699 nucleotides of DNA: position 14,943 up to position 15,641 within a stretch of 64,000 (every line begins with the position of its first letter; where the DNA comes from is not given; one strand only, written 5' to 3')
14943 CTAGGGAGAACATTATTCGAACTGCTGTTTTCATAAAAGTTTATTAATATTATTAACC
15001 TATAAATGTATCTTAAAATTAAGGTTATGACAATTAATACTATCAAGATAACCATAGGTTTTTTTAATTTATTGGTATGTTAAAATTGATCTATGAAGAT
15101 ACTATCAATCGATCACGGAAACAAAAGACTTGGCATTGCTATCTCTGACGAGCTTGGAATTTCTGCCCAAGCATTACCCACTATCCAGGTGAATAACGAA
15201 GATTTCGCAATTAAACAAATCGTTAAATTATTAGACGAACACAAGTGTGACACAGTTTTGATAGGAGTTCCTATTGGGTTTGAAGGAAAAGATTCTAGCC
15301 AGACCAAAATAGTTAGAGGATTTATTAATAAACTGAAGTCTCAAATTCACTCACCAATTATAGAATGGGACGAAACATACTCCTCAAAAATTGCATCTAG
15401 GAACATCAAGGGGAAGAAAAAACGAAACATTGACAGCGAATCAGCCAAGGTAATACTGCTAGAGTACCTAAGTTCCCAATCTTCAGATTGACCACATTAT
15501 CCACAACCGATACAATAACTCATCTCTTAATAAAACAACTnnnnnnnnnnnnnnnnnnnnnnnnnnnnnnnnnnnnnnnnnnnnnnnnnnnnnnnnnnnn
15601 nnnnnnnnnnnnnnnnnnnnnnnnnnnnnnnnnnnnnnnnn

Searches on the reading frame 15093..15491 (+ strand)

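Call 85: search_protein_families(library=pfam, proteins=[window:15093-15491:+], max_evalue=0.001)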
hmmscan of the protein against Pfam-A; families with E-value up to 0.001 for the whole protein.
window:15093-15491:+ (132 aa): 1 family
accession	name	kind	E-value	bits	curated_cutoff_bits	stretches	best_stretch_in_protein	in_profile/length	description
PF03652.20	RuvX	-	3e-32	112.2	29.2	1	1-127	1-133/134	Holliday junction resolvase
